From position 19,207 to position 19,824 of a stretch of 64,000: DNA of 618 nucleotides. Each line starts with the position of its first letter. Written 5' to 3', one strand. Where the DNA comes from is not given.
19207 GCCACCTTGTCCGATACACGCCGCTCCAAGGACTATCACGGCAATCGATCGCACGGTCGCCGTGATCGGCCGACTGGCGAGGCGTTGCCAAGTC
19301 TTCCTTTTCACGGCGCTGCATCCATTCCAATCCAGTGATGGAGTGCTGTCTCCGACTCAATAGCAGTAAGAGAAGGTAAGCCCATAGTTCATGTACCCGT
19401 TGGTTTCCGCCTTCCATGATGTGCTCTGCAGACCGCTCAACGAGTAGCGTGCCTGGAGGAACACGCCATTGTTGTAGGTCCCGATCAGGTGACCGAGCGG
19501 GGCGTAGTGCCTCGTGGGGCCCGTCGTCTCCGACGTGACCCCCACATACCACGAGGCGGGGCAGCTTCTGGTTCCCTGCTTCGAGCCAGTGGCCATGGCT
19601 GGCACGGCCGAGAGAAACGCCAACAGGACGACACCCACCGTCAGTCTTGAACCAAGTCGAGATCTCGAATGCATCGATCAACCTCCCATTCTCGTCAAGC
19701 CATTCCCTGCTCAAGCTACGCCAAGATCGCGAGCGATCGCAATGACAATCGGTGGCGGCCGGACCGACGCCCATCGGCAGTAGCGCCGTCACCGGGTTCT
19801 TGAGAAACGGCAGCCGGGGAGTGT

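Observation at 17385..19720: Lower-GC island: degraded IS3 element plus lipoprotein and small Cys-bridged secreted protein (possible bacteriocin/immunity or antigen pair)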

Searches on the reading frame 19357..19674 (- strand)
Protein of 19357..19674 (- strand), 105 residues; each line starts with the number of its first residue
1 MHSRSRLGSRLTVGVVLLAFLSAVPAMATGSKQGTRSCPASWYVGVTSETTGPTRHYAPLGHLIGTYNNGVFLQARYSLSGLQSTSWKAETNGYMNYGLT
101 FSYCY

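Call 4: search_protein_families(library=pfam, proteins=[window:19357-19674:-], max_evalue=0.1)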
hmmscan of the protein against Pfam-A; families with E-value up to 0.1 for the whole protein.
window:19357-19674:- (105 aa): 0 families

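Call 5: search_protein_families(library=ncbifam, proteins=[window:19357-19674:-], max_evalue=1)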
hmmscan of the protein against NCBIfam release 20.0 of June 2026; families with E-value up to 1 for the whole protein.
window:19357-19674:- (105 aa): 0 families

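Call 6: find_homologous_proteins(query=window:19357-19674:-, max_evalue=10)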
Query window:19357-19674:- (105 aa): 2 proteins with E <= 10 among 5 candidates.
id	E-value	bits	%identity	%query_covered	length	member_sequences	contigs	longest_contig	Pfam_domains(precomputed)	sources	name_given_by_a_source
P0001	5.0e-64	231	100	100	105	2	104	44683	-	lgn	-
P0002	5.3e-36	141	76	71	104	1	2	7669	-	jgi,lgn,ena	-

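Call 10: find_encoding_contigs(protein=P0002, flank=8000, max_places=4)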
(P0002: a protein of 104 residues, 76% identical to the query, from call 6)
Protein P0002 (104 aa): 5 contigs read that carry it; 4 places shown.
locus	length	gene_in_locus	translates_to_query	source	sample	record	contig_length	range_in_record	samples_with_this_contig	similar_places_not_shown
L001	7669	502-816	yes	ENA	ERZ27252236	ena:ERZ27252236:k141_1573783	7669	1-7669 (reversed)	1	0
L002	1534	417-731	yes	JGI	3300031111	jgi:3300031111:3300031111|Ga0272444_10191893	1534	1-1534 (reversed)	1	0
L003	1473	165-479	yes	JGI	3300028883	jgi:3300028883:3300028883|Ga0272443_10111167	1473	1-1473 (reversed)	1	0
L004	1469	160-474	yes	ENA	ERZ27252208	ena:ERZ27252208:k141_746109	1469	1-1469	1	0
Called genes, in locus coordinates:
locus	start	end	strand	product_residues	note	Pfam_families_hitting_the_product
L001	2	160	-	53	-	?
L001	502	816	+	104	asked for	-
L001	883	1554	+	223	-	-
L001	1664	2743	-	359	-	PF02687:FtsX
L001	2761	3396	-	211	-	PF00005:ABC_tran, PF13304:AAA_21 (faint)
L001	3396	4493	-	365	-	PF01471:PG_binding_1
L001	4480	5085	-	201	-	-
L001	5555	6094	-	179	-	PF04978:MST, PF12867:DinB_2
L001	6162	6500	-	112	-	-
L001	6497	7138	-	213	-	PF00975:Thioesterase (weak), PF12697:Abhydrolase_6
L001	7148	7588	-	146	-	PF01592:NifU_N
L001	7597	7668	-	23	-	?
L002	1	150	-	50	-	?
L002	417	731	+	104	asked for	-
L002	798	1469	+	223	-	-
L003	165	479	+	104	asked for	-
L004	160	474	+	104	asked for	-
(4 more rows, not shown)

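Call 25: find_homologous_proteins(query=A2, max_evalue=0.01)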
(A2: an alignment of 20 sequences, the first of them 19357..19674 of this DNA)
Query A2 (20 sequences) (105 aa, profile of the alignment): 20 proteins with E <= 0.01 among 2578 candidates.
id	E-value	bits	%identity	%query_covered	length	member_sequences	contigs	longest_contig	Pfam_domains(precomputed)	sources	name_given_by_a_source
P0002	9.2e-36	140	76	71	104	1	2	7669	-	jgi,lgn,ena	-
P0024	6.3e-35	137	48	71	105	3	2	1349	-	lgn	-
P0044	2.0e-33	132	38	91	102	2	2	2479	-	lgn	-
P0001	2.2e-33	132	100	100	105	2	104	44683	-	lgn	-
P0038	3.1e-31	125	36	94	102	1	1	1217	-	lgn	-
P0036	3.8e-29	119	32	71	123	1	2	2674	-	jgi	jgi:hypothetical protein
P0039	3.9e-29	119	38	96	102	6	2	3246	-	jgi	jgi:hypothetical protein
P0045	9.5e-29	117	40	79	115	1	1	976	-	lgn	-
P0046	3.0e-28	116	38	77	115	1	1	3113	-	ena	-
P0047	6.3e-28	115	37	79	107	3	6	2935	-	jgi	jgi:hypothetical protein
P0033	2.1e-26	110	31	81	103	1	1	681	-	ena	-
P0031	1.4e-22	98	42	59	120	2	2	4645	-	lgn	-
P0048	5.0e-21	93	43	93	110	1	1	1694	-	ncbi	-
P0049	5.1e-18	83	34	92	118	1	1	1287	-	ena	-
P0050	5.6e-16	76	40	59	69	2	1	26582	-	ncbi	ncbi:MAG: hypothetical protein WD274_04950 [Acidimicrobiia bacterium]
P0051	6.3e-16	76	26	97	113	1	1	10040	-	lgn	-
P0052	1.9e-13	68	31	84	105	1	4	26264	-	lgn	-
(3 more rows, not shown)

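Call 27: find_encoding_contigs(protein=P0050, flank=7000, max_places=2)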
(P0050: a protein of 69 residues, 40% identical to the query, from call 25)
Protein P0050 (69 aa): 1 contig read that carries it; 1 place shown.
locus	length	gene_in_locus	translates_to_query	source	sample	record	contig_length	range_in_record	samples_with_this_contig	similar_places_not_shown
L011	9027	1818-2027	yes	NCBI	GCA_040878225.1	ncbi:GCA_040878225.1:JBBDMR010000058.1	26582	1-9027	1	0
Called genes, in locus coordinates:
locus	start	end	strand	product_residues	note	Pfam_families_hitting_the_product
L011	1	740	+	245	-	PF04041:Glyco_hydro_130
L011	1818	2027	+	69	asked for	-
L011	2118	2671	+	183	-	-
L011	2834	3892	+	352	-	PF01471:PG_binding_1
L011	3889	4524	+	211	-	PF00005:ABC_tran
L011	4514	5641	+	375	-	PF02687:FtsX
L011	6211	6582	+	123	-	-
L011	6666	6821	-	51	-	-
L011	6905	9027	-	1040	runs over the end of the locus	PF08751:TrwC, PF13086:AAA_11 (faint), PF13245:AAA_19, PF13604:AAA_30, PF01443:Viral_helicase1 (faint), PF13401:AAA_22, PF22232:TraI_hel_assoc_N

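Call 28: find_encoding_contigs(protein=P0052, flank=7000, max_places=2)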
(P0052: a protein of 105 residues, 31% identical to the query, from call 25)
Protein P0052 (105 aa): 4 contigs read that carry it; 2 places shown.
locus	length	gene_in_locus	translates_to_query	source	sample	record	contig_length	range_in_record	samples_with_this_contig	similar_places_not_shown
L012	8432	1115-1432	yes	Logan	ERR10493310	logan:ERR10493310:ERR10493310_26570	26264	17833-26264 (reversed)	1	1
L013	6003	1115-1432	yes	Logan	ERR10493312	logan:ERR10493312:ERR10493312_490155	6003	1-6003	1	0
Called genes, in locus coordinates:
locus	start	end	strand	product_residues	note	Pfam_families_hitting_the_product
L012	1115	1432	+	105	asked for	-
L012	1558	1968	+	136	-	-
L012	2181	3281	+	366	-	PF01471:PG_binding_1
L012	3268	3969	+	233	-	PF00005:ABC_tran, PF13304:AAA_21 (faint)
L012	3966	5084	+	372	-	PF02687:FtsX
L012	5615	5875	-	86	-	PF21531:Rv2175c_wHTH (faint), PF12728:HTH_17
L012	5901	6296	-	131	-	PF16259:DUF4913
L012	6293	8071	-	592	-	PF02534:T4SS-DNA_transf, PF10412:TrwB_AAD_bind, PF12696:TraG-D_C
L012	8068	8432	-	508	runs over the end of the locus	-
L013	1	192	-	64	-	?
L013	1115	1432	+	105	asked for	-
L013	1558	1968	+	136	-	-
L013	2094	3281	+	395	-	PF01471:PG_binding_1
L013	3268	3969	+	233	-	PF00005:ABC_tran, PF13304:AAA_21 (faint)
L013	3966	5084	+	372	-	PF02687:FtsX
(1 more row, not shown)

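Call 29: find_encoding_contigs(protein=P0051, flank=7000, max_places=2)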
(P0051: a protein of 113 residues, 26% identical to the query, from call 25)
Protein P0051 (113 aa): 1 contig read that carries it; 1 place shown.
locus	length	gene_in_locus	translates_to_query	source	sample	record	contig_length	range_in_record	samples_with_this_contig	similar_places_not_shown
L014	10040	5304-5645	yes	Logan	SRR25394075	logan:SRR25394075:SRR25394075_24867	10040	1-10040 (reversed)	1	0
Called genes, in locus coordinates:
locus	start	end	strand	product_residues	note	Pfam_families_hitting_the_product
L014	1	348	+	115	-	?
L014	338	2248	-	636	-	PF02463:SMC_N (faint), PF00005:ABC_tran, PF13304:AAA_21 (faint), PF12704:MacB_PCD (weak), PF02687:FtsX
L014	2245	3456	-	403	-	-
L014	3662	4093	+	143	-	PF03995:Inhibitor_I36 (weak)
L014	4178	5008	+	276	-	-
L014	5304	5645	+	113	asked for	-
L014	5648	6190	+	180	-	-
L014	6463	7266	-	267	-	PF02687:FtsX (weak)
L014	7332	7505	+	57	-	-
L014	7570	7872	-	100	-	PF21716:dnstrm_HI1420, PF01381:HTH_3 (weak)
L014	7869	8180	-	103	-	PF05973:Gp49 (weak)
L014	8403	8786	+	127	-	-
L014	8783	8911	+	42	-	-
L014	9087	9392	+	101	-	-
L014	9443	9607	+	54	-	-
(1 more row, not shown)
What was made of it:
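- The distant loci sit beside TrwC relaxase and T4SS coupling-protein genes (calls 27-29).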

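Call 43: predict_structure(alignment_id=A3)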
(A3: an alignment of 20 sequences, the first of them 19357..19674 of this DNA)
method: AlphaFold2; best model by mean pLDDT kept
length: 105 residues; sequences in the alignment: 20
mean_pLDDT: 86.5   pTM: 0.69
mean pLDDT of the five models: 86.5, 86.3, 85.6, 85.4, 84.4
residues with pLDDT >= 90: 76; 70-90: 1; 50-70: 26; < 50: 2
segments of 3 or more residues with pLDDT < 50: none
pLDDT, mean of each block of 10 residues (from residue 1): 53 63 65 97 98 97 96 97 98 96 97
secondary structure, 60 per line:
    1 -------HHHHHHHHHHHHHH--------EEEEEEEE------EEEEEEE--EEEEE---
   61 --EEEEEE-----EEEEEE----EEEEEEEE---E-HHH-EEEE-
elements in order: H8-21 E30-37 E44-50 E53-57 E63-68 E74-79 E84-91 E101-104
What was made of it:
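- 19357..19674 (-): S: precursor of a ~77-aa Sec-secreted all-beta protein with an invariant Cys pair, the putative effector. The AF2 model has pLDDT about 97 over the mature part and 7 strands (call 43).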

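Call 54: find_related_loci(query=A5, collection=metagenome_contigs, flank=8000)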
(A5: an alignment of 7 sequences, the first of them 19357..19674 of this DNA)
Query A5 (105 aa) in metagenome_contigs; peptide patterns used: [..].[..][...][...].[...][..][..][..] (x = any residue, [..] = any of these).
48 stretches matched a pattern; 1 encode a relative of the query (tblastn E <= 1e-3); 1 distinct loci.
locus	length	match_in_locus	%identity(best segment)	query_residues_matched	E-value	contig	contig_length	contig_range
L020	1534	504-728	76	31-105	2e-38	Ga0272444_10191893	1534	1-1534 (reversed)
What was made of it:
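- Tried and rejected: metagenome_contigs with S found only an already-known contig (call 54).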

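Call 61: search_protein_families(library=pfam, alignment_id=A2, max_evalue=1)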
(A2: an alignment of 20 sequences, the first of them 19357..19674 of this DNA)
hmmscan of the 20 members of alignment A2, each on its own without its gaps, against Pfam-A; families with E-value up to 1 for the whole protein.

A. member 1, window:19357-19674:- (105 aa): 0 families

B. families by the number of members that match (of 20 scanned): 10 families
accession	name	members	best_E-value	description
PF04956.18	TrbC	1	0.012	TrbC/VIRB2 pilin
PF19948.4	DUF6410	1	0.013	Family of unknown function (DUF6410)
PF24267.1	HVO_1552_C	1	0.014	HVO_1552, C-terminal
PF13505.12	OMP_b-brl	1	0.016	Outer membrane protein beta-barrel domain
PF22367.1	FlgE_3rd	1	0.024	Flagellar hook protein FlgE, third domain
PF05984.18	Cytomega_UL20A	1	0.033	Cytomegalovirus UL20A protein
PF10541.14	KASH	1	0.069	Nuclear envelope localisation domain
PF04061.19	ORMDL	1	0.072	ORMDL family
PF11024.13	DGF-1_4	1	0.088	Dispersed gene family protein 1 of Trypanosoma cruzi region 4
PF12350.13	CTK3_C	1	0.26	CTD kinase subunit gamma CTK3 C-terminus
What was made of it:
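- On Lactococcin 972 family bacteriocin: None of the 20 family members hits it (call 61).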

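Call 63: search_solved_structures(query=A2, max_evalue=10)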
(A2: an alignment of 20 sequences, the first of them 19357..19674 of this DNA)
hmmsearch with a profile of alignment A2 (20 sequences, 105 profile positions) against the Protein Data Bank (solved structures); distinct sequences matched with E-value up to 10: 3.
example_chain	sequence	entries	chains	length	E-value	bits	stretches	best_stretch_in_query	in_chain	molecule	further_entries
3u2s_G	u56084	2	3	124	0.6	13.6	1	12-46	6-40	Envelope glycoprotein gp120 | 1FD6-V1V2 scaffold ZM109 HIV-1 strain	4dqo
6osn_A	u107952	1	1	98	0.92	13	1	49-83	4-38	Tyrosine-protein kinase transmembrane receptor ROR2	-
6osv_K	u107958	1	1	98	0.98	12.9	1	49-83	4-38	Tyrosine-protein kinase transmembrane receptor ROR2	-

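Call 71: find_encoding_contigs(protein=P0001, flank=7000, max_places=8)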
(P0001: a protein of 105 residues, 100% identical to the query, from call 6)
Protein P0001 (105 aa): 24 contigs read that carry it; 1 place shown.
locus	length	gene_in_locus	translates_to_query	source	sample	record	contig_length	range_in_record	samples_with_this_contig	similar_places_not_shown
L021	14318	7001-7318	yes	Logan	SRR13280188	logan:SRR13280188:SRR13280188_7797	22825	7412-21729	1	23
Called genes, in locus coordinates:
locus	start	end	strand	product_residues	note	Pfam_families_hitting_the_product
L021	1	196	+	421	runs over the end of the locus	-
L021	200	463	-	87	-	-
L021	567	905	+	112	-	PF14464:Prok-JAB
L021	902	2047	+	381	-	PF00581:Rhodanese, PF00899:ThiF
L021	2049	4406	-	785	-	PF06739:SBBP (weak), PF04122:CW_binding_2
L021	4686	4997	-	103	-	PF02452:PemK_toxin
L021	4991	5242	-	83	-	-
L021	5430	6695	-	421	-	PF07995:GSDH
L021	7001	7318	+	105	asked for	-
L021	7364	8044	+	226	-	-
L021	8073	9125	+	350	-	-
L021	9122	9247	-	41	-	-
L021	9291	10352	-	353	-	PF02687:FtsX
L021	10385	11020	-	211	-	PF00005:ABC_tran, PF13304:AAA_21 (faint)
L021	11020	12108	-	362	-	PF01471:PG_binding_1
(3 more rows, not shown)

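Call 86: list_cluster_members(proteins=[P0048, P0050, P0003, P0017, P0018, P0001])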
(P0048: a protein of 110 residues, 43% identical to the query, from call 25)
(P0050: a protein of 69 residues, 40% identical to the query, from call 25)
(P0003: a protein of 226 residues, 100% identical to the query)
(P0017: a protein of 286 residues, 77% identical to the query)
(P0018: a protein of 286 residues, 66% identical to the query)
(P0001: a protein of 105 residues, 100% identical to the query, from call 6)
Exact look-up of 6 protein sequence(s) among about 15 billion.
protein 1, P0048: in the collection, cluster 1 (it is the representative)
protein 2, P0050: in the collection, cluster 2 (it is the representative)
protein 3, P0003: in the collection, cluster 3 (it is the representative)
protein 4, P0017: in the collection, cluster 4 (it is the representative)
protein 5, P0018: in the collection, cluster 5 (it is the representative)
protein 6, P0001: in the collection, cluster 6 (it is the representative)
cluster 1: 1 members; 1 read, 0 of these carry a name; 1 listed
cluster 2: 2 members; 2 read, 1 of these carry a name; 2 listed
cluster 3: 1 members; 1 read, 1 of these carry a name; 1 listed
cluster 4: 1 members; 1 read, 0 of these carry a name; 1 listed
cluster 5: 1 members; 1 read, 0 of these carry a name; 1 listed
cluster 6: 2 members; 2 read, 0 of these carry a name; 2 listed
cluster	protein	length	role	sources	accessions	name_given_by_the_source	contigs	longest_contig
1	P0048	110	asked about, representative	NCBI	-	-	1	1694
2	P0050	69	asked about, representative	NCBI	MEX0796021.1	MAG: hypothetical protein WD274_04950 [Acidimicrobiia bacterium]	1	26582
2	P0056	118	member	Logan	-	-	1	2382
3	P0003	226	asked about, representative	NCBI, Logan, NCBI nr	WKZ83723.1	MAG: hypothetical protein QY307_05635 [Acidimicrobiia bacterium]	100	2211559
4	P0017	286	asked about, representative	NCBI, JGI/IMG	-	-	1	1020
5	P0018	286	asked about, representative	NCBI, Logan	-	-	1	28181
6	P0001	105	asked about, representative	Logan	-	-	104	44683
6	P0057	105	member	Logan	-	-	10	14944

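Call 90: search_protein_families(library=padloc, proteins=[window:19357-19674:-], max_evalue=0.1)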
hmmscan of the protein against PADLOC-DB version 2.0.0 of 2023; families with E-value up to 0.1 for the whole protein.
window:19357-19674:- (105 aa): 0 families

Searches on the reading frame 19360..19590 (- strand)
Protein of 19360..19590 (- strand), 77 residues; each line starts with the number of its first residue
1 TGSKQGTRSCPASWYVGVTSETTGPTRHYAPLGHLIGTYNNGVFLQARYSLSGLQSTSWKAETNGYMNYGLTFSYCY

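Call 22: search_protein_representatives(protein=window:19360-19590:-)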
Query: 77 residues. Proteins with E-value up to 0.001 (for the whole library): 21; up to 1e-10: 4; up to 1e-30: 1. The best 21 are listed.
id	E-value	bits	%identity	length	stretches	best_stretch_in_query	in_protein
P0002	6.2e-32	125.1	75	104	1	2-77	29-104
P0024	9.0e-14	67.3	47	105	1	2-77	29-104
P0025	1.6e-12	63.4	45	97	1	4-77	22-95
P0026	1.6e-11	60.1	53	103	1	2-77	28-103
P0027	6.8e-10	55.0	41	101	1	2-77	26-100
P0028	4.7e-08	49.1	41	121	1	2-76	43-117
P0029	5.2e-06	42.6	36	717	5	31-66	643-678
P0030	9.5e-06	41.8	38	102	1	3-76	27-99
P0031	1.8e-05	40.8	41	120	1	14-77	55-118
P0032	3.5e-05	39.9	35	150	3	6-60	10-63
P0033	6.7e-05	39.1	35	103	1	3-65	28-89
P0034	6.8e-05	39.1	44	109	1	3-63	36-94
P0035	9.7e-05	38.6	40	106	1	5-77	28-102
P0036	1.4e-04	38.1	32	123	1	2-76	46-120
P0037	1.7e-04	37.8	42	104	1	3-71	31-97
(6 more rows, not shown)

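Call 30: find_encoding_contigs(protein=P0036, flank=7000, max_places=2)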
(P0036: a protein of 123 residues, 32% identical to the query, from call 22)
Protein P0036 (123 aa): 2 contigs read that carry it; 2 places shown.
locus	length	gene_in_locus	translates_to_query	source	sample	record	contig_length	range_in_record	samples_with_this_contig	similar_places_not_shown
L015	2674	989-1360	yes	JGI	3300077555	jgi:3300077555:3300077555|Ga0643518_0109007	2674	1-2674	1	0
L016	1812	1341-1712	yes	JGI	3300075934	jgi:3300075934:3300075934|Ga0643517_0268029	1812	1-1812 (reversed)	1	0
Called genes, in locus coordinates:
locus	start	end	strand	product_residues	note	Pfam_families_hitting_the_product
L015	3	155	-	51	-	?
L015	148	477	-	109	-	-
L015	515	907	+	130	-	-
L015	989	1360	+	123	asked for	-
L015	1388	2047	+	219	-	-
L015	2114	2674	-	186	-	?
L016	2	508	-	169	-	?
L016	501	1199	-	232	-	-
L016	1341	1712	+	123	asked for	-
